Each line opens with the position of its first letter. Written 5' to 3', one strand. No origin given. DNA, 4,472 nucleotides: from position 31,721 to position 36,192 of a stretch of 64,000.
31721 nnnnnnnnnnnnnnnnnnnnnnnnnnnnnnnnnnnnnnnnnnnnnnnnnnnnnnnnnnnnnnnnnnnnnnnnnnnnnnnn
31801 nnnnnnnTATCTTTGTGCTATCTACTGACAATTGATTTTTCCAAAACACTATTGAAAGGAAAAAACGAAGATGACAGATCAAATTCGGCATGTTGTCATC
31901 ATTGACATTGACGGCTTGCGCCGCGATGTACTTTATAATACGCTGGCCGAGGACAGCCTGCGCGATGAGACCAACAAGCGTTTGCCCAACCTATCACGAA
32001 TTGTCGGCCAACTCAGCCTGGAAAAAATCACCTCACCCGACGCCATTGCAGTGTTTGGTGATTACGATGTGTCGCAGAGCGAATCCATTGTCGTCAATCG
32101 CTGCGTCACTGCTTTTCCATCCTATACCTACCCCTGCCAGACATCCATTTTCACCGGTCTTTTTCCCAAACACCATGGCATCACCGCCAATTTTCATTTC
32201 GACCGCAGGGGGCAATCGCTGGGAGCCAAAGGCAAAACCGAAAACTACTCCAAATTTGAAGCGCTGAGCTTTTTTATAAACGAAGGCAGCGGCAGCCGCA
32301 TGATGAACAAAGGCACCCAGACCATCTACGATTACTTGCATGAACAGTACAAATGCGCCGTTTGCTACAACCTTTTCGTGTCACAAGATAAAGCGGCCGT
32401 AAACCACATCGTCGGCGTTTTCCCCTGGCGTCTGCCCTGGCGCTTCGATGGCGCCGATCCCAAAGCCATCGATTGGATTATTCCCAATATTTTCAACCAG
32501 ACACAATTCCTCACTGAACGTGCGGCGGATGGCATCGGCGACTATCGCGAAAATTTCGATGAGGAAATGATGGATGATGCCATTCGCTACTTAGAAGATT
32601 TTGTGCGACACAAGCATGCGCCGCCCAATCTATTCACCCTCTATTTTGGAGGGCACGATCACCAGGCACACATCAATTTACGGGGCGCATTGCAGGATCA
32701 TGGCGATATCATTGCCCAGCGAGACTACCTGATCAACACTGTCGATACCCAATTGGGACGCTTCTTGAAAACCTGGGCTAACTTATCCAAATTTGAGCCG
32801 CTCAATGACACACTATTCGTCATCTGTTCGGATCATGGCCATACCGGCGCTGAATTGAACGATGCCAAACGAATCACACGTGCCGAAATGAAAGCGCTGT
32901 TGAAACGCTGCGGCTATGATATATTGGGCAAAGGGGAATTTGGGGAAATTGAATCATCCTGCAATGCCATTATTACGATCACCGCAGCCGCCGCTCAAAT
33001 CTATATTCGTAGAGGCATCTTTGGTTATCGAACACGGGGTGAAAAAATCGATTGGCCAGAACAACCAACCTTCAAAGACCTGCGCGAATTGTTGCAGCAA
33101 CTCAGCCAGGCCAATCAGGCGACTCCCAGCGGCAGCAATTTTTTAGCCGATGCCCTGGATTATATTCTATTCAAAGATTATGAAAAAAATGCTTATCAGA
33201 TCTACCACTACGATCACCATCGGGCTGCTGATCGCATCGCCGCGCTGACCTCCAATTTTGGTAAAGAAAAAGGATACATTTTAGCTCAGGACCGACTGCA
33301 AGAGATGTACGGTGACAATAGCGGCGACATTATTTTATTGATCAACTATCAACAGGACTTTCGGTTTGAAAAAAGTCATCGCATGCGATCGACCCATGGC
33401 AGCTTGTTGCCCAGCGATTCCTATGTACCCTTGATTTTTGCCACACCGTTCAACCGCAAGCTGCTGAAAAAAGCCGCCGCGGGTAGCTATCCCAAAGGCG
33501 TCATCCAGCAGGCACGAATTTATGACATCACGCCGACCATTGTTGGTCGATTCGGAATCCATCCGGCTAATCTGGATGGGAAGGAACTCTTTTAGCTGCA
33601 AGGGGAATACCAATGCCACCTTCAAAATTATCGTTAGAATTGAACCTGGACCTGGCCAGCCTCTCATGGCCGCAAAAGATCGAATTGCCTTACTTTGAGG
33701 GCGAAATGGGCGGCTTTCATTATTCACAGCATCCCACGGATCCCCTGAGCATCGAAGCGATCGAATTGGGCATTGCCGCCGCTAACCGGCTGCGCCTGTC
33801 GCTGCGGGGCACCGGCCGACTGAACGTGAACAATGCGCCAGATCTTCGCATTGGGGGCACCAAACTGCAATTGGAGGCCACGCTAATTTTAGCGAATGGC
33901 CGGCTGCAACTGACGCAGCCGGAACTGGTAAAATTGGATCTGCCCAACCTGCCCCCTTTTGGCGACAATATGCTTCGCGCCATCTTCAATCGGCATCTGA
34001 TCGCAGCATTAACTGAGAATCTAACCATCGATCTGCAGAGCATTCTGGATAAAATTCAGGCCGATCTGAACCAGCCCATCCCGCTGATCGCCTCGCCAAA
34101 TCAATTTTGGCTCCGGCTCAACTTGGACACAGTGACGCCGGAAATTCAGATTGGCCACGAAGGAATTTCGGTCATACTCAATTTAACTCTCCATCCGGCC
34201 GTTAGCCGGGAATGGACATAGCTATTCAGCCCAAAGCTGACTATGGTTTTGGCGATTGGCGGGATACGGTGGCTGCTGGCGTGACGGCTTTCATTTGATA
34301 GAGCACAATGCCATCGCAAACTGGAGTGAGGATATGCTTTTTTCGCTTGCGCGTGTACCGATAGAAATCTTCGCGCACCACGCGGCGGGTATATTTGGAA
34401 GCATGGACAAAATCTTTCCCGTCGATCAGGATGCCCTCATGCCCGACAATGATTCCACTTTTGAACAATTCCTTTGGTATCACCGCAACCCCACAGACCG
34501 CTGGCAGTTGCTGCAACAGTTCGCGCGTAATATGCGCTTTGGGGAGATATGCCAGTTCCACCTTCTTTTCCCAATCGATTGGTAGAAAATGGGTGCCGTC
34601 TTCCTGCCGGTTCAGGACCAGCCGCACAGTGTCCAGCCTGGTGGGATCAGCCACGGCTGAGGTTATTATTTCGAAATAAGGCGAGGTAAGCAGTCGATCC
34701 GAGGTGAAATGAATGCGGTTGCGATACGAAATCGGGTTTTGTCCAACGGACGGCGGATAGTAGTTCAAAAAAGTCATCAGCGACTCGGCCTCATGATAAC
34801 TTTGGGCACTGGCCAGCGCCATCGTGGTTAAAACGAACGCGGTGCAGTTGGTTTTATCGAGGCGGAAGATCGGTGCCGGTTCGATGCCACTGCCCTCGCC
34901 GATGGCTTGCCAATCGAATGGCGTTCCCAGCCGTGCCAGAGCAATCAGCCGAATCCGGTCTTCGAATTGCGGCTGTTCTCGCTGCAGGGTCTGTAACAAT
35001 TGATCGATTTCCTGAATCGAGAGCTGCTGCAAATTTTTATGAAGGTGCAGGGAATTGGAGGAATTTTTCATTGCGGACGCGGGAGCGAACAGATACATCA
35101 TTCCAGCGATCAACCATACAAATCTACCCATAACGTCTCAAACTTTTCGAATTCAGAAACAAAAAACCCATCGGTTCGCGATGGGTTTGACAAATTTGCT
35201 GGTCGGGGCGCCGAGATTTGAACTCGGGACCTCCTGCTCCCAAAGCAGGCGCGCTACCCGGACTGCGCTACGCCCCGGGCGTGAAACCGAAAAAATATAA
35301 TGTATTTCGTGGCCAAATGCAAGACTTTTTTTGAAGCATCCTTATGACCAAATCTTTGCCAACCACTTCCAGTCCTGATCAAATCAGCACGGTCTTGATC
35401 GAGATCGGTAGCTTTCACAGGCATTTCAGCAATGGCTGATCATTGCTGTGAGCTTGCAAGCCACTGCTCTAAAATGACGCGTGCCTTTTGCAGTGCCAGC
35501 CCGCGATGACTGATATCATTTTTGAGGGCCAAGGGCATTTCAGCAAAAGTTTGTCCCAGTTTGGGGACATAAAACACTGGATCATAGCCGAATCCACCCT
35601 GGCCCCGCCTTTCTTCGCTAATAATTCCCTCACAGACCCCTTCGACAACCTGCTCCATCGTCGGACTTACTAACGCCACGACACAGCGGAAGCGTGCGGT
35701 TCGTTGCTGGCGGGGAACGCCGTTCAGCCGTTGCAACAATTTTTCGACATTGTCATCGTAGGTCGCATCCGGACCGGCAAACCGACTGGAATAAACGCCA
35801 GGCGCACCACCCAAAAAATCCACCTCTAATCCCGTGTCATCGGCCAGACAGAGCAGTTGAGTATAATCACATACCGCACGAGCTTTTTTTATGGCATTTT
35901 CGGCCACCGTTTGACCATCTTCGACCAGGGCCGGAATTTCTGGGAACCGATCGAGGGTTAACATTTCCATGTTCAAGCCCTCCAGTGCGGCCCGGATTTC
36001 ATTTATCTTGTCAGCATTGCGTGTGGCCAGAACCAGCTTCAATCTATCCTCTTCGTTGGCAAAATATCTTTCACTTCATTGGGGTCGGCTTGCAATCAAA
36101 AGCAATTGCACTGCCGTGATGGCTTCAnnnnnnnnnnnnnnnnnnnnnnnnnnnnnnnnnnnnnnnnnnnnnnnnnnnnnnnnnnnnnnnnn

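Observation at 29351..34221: Tightly spaced queH / AmmeMemoRadiSam-type rSAM / TM-Cys protein / type-I phosphodiesterase / hypothetical operon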

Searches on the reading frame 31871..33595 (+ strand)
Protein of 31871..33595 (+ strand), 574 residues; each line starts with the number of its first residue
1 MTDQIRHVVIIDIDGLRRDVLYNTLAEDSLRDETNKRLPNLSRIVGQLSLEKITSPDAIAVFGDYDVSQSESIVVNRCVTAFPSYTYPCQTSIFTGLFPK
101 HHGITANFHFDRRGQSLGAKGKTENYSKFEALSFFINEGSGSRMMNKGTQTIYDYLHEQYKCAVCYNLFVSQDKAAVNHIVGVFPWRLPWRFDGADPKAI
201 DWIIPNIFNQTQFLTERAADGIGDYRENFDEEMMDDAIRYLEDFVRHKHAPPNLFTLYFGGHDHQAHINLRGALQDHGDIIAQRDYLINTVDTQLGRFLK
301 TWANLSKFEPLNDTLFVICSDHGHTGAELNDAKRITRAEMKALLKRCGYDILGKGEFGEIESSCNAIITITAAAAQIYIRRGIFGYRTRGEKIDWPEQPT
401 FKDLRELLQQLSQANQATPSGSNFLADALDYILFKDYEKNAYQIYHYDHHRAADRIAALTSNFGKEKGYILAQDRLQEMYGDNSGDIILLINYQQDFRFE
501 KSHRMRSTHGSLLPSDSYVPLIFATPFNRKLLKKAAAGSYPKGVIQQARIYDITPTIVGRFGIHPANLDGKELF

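Call 3: search_protein_families(library=pfam, proteins=[window:31871-33595:+], max_evalue=0.01)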
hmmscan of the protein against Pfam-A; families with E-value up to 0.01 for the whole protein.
window:31871-33595:+ (574 aa): 2 families
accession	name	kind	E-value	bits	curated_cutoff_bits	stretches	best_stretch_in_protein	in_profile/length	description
PF01663.27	Phosphodiest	-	2e-18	67.5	23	1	8-334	1-228/342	Type I phosphodiesterase / nucleotide pyrophosphatase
PF00884.28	Sulfatase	-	4.4e-06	26.7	25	1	85-328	48-247/301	Sulfatase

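Call 4: search_protein_families(library=ncbifam, proteins=[window:31871-33595:+], max_evalue=0.01)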
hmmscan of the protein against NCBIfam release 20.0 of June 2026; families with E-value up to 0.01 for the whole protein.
window:31871-33595:+ (574 aa): 4 families
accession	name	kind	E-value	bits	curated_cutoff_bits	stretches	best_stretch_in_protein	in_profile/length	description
NF042991.1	alk_phos_PafA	equivalog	4.7e-07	28.6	650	1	76-113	77-114/554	alkaline phosphatase PafA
TIGR02335.1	hydr_PhnA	equivalog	6.9e-06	25.4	407.55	1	77-114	51-88/408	phosphonoacetate hydrolase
NF010322.0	PRK13759.1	equivalog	0.00028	19.5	481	0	268-324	252-307/486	arylsulfatase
NF038075.1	fam_STM4013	hypoth_equivalog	0.0015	18.1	250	0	278-325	194-235/261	STM4013/SEN3800 family hydrolase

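Call 18: find_homologous_proteins(query=window:31871-33595:+)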
Query window:31871-33595:+ (574 aa): 14 proteins with E <= 0.001 among 8000 candidates.
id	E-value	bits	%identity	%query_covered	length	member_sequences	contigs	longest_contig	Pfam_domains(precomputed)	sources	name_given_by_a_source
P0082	0.0e+0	1332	99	100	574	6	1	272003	PF01663.28,PF00884.29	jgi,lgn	jgi:hypothetical protein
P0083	0.0e+0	1206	89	100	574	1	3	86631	PF01663.28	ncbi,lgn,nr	ncbi:MAG: alkaline phosphatase family protein [candidate division KSB1 bacterium]|nr:alkaline phosph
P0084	1.8e-266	903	66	100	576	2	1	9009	PF01663.28,PF00884.29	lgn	-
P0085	2.6e-263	893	66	99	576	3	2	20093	PF01663.28,PF00884.29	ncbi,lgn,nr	ncbi:alkaline phosphatase family protein [candidate division KSB1 bacterium]|nr:alkaline phosphatase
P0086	6.8e-249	845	62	99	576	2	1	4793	PF01663.28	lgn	-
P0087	4.9e-226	770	59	99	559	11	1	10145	PF01663.28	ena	-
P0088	3.1e-225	767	59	99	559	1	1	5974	PF01663.28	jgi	-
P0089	7.9e-221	753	59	99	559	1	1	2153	PF01663.28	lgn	-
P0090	3.8e-213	727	57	100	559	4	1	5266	PF01663.28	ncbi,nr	ncbi:MAG: alkaline phosphatase family protein [candidate division KSB1 bacterium]|nr:alkaline phosph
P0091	5.5e-210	717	56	99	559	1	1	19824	PF01663.28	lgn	-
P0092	4.0e-199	681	53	100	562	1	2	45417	PF01663.28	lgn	-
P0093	3.1e-155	536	46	100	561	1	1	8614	PF01663.28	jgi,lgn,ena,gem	-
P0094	2.1e-15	75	25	91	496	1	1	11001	PF01663.28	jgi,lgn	jgi:hypothetical protein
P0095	4.4e-8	50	26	91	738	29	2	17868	PF01833.31,PF01663.28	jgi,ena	-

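Call 23: find_encoding_contigs(protein=P0085, flank=8000, max_places=2)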
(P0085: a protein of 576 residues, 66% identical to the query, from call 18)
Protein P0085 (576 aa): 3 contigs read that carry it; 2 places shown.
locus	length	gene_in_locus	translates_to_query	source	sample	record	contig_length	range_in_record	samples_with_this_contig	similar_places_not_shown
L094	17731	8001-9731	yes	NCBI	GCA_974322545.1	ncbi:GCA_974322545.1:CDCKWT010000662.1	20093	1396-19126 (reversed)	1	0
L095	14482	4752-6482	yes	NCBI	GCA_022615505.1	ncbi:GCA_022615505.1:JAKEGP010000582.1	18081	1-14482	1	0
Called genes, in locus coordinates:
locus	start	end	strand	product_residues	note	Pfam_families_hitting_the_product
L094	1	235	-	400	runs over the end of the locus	?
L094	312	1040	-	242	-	PF02146:SIR2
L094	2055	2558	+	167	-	PF10531:SLBB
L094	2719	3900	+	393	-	-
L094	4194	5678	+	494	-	PF00691:OmpA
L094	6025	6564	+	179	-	PF02677:QueH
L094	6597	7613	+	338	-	PF04055:Radical_SAM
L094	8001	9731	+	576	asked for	PF01663:Phosphodiest, PF00884:Sulfatase (faint)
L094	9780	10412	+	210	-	-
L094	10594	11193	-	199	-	PF01725:Ham1p_like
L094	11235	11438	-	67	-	-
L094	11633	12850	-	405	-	PF13365:Trypsin_2, PF13180:PDZ_2, PF17820:PDZ_6 (weak)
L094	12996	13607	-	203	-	-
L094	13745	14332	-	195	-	PF07638:Sigma70_ECF (weak), PF04542:Sigma70_r2, PF08281:Sigma70_r4_2, PF04545:Sigma70_r4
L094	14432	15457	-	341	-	PF06144:DNA_pol3_delta, PF26280:Ig_TRAPPC9-Trs120_2nd (faint), PF21694:DNA_pol3_delta_C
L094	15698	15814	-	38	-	-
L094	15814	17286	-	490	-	PF00209:SNF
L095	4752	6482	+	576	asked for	PF01663:Phosphodiest, PF00884:Sulfatase (faint)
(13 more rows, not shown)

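Call 24: find_encoding_contigs(protein=P0092, flank=8000, max_places=2)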
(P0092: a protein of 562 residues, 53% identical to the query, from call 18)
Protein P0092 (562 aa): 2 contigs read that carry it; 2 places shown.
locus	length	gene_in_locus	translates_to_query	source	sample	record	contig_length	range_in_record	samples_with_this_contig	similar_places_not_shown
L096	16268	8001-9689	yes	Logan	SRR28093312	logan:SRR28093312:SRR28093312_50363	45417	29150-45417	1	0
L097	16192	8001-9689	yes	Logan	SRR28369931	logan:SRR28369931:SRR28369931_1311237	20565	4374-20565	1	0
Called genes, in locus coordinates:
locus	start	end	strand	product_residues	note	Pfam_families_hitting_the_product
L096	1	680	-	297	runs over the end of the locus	PF00701:DHDPS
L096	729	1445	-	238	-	PF01113:DapB_N, PF05173:DapB_C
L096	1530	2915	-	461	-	PF00696:AA_kinase, PF22468:ACT_9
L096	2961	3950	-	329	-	PF01546:Peptidase_M20, PF07687:M20_dimer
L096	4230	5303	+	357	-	PF00294:PfkB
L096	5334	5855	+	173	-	PF08645:PNK3P, PF13419:HAD_2, PF00702:Hydrolase, PF13242:Hydrolase_like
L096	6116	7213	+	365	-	-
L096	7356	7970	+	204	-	-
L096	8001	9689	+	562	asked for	PF01663:Phosphodiest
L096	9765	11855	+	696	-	PF12770:CHAT, PF13676:TIR_2, PF14516:AAA_35, PF13401:AAA_22 (weak), PF13173:AAA_14 (faint)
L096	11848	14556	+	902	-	PF14516:AAA_35, PF00400:WD40, PF23409:Beta-prop_EML, PF24796:WDR55, PF24807:WD40_CDC20-Fz, PF24814:WD40_Prp19, PF25168:Beta-prop_WDR36-Utp21_2nd, PF25173:Beta-prop_WDR3_1st, +62 more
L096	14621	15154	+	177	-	-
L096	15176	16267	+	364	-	?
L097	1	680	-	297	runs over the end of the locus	PF00701:DHDPS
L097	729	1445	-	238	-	PF01113:DapB_N, PF05173:DapB_C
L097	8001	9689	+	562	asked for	PF01663:Phosphodiest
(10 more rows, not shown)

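Call 25: find_encoding_contigs(protein=P0091, flank=8000, max_places=2)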
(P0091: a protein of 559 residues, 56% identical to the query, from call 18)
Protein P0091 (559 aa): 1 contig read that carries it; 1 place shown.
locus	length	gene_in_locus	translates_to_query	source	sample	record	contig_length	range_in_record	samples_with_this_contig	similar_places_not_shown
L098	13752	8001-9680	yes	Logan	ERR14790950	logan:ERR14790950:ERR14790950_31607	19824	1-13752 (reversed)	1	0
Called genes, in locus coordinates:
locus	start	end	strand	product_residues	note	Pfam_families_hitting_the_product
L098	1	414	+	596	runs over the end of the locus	PF02837:Glyco_hydro_2_N, PF22666:Glyco_hydro_2_N2 (weak), PF00128:Alpha-amylase, PF14701:hDGE_amylase, PF16657:Malt_amylase_C (weak)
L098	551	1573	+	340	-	-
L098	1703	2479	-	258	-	PF00106:adh_short, PF23441:SDR, PF08659:KR, PF13561:adh_short_C2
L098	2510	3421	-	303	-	PF00701:DHDPS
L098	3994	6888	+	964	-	PF17963:Big_9 (faint), PF00801:PKD (faint), PF18911:PKD_4, PF13585:CHU_C (weak), PF13860:FlgD_ig, PF18962:Por_Secre_tail (weak)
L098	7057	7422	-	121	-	PF12675:DUF3795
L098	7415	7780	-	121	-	-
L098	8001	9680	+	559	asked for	PF01663:Phosphodiest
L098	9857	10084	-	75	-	-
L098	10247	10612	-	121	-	-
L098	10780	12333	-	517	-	PF00370:FGGY_N, PF02782:FGGY_C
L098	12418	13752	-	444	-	?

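Call 34: search_protein_families(library=padloc, proteins=[window:31871-33595:+], max_evalue=0.1)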
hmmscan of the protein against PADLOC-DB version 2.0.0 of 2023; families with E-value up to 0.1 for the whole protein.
window:31871-33595:+ (574 aa): 0 families

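Call 48: search_protein_families(library=pfam, proteins=[L094:9780-10412:+, L096:6116-7213:+], max_evalue=0.01)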
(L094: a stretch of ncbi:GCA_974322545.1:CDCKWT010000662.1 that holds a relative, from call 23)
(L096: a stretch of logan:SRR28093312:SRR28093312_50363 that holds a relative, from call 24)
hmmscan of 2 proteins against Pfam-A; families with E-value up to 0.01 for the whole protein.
L094:9780-10412:+ (210 aa): 0 families

L096:6116-7213:+ (365 aa): 0 families

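Call 59: search_solved_structures(query=window:31871-33595:+, max_evalue=0.01)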
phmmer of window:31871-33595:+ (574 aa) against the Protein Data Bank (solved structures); distinct sequences matched with E-value up to 0.01: 4.
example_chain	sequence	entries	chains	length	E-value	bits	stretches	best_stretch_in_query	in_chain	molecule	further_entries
5ven_A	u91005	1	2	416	0.0021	19.9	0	71-112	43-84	Ectonucleotide pyrophosphatase/phosphodiesterase family member 5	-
1ei6_A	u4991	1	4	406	0.0073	18.2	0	74-115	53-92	PHOSPHONOACETATE HYDROLASE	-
5vem_A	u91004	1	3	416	0.0089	17.9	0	74-117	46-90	Ectonucleotide pyrophosphatase/phosphodiesterase family member 5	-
5veo_A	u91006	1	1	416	0.0099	17.7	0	72-112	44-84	Ectonucleotide pyrophosphatase/phosphodiesterase family member 5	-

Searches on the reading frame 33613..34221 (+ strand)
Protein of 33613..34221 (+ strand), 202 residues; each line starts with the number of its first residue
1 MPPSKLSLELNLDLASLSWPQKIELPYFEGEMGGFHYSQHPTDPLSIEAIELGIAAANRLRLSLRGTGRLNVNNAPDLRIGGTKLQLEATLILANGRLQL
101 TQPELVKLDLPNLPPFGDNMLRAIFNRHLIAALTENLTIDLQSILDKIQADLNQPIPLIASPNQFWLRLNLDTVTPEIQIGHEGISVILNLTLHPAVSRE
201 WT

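Call 3: search_protein_families(library=pfam, proteins=[window:33613-34221:+], max_evalue=0.01)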
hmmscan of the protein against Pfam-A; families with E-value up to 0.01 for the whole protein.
window:33613-34221:+ (202 aa): 1 family
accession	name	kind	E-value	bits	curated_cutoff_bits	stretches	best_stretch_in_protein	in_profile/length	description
PF14356.11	DUF4403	-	0.0081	15.3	28.3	0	124-192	349-418/425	Domain of unknown function (DUF4403)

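Call 4: search_protein_families(library=ncbifam, proteins=[window:33613-34221:+], max_evalue=0.01)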
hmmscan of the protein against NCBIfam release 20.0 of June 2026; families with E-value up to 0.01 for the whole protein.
window:33613-34221:+ (202 aa): 0 families

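Call 34: search_protein_families(library=padloc, proteins=[window:33613-34221:+], max_evalue=0.1)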
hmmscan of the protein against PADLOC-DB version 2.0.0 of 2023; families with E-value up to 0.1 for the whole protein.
window:33613-34221:+ (202 aa): 0 families

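Call 54: find_homologous_proteins(query=window:33613-34221:+)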
Query window:33613-34221:+ (202 aa): 6 proteins with E <= 0.001 among 261 candidates.
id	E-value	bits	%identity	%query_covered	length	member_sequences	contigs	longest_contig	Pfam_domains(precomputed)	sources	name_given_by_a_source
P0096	8.0e-127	439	100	100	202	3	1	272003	-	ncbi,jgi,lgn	jgi:hypothetical protein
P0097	2.7e-113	395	90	100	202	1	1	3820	-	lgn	-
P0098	6.0e-111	387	89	100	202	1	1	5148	-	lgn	-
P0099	2.1e-93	330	75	99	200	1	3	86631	-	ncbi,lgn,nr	ncbi:MAG: hypothetical protein ONB16_02020 [candidate division KSB1 bacterium]|nr:hypothetical prote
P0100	7.2e-93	328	75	99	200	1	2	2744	-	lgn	-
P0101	6.5e-20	90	37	61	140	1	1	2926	-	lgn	-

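Call 65: predict_structure(alignment_id=A2)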
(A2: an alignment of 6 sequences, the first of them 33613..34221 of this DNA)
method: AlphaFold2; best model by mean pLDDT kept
length: 202 residues; sequences in the alignment: 6
mean_pLDDT: 80.9   pTM: 0.71
mean pLDDT of the five models: 80.9, 80.4, 78.3, 77.2, 76.3
residues with pLDDT >= 90: 12; 70-90: 167; 50-70: 22; < 50: 1
segments of 3 or more residues with pLDDT < 50: none
pLDDT, mean of each block of 10 residues (from residue 1): 75 77 87 84 88 87 90 81 87 87 86 70 81 82 82 75 71 76 82 75 51
secondary structure, 60 per line:
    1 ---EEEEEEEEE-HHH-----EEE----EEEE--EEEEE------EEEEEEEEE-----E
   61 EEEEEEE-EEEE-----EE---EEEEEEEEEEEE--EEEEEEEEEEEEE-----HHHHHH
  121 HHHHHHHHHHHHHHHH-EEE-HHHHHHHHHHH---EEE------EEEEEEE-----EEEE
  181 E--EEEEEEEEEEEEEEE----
elements in order: E4-12 E22-24 E29-32 E35-39 E46-54 E60-67 E69-72 E83-94 E97-109 H115-136 E138-140 H142-152 E156-158 E165-171 E177-181 E184-198

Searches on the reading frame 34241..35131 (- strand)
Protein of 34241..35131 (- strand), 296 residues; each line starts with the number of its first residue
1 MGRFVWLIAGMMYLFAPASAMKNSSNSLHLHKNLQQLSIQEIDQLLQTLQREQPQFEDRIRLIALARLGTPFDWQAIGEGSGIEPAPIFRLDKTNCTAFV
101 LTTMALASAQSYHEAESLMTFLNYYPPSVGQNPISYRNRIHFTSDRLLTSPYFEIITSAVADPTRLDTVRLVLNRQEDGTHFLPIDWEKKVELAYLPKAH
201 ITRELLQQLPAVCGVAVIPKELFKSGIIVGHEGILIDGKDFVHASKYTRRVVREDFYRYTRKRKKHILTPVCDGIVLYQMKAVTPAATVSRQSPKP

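Call 3: search_protein_families(library=pfam, proteins=[window:34241-35131:-], max_evalue=0.01)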
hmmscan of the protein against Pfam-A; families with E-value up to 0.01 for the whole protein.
window:34241-35131:- (296 aa): 1 family
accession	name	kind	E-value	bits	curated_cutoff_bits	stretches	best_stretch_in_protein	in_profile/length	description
PF07313.18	AmiA-like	-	1.8e-17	64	27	1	67-264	6-200/202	N-acetylmuramoyl-L-alanine amidase-like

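Call 4: search_protein_families(library=ncbifam, proteins=[window:34241-35131:-], max_evalue=0.01)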
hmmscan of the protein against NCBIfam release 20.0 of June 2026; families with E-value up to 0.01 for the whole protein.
window:34241-35131:- (296 aa): 0 families

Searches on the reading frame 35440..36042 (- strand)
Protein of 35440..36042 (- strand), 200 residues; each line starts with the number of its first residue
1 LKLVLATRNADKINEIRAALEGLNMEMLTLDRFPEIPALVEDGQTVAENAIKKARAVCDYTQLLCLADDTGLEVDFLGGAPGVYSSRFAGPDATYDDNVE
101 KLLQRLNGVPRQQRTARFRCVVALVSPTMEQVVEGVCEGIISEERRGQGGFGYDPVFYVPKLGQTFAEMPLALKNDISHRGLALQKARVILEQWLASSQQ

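Call 74: search_protein_families(library=pfam, proteins=[window:35440-36042:-], max_evalue=0.0001)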
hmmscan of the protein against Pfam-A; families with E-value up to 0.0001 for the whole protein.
window:35440-36042:- (200 aa): 1 family
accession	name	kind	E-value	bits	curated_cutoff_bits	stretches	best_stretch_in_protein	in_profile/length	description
PF01725.21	Ham1p_like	-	7.8e-65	218.7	22.5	1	3-187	1-183/186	Ham1 family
